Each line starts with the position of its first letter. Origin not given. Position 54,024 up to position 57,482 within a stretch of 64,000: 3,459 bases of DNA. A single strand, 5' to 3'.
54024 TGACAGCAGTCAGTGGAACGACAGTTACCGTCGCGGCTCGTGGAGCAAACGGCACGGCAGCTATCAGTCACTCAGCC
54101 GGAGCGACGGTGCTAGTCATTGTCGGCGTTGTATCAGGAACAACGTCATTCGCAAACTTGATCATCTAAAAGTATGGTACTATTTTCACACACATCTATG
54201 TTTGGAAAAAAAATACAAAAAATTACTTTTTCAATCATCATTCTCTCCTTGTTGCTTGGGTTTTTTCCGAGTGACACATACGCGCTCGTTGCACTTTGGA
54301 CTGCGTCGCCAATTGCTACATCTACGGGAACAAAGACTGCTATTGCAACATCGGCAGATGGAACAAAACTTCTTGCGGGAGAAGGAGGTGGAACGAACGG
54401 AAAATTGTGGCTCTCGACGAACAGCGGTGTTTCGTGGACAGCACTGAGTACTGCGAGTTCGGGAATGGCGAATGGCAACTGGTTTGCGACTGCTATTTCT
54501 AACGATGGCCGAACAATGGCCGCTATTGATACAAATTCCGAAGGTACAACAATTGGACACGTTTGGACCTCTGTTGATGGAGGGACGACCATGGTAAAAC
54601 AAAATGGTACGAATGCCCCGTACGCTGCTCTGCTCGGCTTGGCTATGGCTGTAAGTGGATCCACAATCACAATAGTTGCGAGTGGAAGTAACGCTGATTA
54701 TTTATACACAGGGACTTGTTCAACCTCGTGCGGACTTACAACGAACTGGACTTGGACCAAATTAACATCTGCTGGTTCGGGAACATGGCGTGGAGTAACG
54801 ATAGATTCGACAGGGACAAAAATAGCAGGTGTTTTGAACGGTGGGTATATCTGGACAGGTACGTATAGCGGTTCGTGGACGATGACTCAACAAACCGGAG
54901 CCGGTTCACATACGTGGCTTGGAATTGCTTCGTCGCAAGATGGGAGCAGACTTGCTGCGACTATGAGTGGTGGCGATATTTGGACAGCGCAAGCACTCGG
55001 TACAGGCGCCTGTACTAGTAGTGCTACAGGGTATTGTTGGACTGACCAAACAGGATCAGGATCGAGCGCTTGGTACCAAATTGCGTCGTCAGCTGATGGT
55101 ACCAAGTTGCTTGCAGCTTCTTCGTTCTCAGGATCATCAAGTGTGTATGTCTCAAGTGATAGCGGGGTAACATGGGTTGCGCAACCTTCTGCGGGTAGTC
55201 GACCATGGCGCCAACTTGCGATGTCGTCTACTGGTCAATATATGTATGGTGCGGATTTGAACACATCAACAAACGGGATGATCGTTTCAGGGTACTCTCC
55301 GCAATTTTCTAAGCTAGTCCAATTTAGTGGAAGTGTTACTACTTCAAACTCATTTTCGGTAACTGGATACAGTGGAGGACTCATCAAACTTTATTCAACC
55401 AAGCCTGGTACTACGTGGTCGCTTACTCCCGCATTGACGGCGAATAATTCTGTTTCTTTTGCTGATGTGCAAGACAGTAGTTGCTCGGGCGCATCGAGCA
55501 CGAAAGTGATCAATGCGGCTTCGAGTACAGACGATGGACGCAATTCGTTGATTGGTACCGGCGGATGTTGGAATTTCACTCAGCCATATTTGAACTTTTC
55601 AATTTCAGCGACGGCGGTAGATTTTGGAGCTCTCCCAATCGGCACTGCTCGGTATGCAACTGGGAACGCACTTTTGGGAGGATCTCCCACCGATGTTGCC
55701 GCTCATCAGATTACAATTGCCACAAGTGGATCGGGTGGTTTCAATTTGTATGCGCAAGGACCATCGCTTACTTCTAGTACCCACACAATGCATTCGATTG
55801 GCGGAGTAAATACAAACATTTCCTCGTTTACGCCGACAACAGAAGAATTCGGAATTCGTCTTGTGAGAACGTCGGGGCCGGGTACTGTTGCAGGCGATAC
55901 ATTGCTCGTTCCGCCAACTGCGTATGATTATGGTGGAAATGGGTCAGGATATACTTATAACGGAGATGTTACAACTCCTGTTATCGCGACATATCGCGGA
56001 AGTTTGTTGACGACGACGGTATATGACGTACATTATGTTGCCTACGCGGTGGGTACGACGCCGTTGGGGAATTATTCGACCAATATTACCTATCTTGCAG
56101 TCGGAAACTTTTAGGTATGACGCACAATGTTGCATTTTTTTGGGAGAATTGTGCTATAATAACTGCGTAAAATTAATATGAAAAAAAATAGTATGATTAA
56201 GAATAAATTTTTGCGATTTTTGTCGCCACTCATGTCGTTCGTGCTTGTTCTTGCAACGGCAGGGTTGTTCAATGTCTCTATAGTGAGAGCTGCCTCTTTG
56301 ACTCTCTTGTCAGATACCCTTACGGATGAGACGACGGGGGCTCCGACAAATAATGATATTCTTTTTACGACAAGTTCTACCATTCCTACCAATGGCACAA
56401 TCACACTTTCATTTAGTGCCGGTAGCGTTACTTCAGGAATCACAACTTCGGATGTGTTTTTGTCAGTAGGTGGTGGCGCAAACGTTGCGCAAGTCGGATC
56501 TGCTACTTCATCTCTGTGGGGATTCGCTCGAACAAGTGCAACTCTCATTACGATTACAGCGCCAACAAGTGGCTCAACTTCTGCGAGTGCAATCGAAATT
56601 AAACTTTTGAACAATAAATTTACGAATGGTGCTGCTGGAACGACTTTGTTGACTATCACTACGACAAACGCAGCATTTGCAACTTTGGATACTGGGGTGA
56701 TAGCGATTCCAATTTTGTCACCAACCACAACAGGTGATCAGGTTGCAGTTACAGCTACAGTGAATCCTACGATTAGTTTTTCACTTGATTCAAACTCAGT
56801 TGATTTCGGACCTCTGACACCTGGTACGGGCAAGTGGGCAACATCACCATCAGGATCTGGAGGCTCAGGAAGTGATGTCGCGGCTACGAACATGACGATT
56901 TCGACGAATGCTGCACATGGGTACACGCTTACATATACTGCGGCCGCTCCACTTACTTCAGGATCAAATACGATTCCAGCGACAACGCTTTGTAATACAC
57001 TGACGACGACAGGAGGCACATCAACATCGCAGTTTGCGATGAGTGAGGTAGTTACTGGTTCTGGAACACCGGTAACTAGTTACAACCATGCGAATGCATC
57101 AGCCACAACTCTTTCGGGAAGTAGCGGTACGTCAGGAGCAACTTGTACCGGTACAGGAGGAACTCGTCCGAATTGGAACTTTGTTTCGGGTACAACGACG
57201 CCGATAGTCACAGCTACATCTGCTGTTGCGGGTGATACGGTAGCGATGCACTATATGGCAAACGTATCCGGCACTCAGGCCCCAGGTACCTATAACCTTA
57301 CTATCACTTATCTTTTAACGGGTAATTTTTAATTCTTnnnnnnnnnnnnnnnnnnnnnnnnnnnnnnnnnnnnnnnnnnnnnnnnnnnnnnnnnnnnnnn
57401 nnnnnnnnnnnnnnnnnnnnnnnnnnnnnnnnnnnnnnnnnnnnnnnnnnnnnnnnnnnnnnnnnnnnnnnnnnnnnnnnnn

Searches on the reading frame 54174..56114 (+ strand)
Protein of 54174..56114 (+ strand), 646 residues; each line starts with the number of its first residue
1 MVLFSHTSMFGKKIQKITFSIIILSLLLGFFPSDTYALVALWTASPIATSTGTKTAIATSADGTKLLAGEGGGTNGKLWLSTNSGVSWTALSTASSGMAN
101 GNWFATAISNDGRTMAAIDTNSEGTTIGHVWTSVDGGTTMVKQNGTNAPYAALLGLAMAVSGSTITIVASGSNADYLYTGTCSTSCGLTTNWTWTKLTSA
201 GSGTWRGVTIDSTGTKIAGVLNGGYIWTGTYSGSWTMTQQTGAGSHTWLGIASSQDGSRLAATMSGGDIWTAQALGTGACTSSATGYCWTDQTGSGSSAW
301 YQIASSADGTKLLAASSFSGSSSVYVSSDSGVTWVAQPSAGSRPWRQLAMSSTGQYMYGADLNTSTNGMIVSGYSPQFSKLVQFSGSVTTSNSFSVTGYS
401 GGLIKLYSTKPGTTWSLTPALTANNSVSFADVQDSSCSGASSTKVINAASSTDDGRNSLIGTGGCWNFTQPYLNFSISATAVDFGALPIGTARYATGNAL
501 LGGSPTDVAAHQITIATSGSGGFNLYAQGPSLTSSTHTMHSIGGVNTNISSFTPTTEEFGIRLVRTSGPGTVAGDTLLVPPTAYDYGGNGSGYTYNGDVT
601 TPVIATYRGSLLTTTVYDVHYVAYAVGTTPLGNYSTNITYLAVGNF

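Call 3: search_protein_families(library=pfam, proteins=[window:54174-56114:+], max_evalue=1)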
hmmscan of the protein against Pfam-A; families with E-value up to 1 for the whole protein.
window:54174-56114:+ (646 aa): 0 families

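Call 4: search_protein_families(library=ncbifam, proteins=[window:54174-56114:+], max_evalue=1)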
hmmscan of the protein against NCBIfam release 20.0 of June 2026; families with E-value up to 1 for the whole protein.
window:54174-56114:+ (646 aa): 1 family
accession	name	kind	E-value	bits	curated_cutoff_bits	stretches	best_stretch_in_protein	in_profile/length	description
NF058581.1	CPR_Pam_pilin_C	domain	9.1e-11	42.1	55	1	503-646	13-148/148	Pam pilus system pilin subunit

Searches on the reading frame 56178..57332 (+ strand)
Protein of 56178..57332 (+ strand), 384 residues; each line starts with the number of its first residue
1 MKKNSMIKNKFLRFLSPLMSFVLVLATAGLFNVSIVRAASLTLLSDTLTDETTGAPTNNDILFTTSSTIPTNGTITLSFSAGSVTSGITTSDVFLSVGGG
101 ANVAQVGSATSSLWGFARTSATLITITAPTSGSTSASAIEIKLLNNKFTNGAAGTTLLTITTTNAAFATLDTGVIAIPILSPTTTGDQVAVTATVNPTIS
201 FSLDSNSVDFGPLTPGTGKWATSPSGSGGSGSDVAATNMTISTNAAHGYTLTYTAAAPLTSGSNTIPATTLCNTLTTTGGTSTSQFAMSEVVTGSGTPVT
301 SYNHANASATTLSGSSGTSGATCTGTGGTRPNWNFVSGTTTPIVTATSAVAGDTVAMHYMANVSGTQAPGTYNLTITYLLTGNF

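Call 3: search_protein_families(library=pfam, proteins=[window:56178-57332:+], max_evalue=1)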
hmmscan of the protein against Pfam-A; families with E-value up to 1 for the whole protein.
window:56178-57332:+ (384 aa): 0 families

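Call 4: search_protein_families(library=ncbifam, proteins=[window:56178-57332:+], max_evalue=1)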
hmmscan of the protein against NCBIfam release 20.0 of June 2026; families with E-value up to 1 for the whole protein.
window:56178-57332:+ (384 aa): 1 family
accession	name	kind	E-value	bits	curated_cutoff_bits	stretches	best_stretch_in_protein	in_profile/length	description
NF058581.1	CPR_Pam_pilin_C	domain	2.5e-09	37.4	55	1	233-384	17-148/148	Pam pilus system pilin subunit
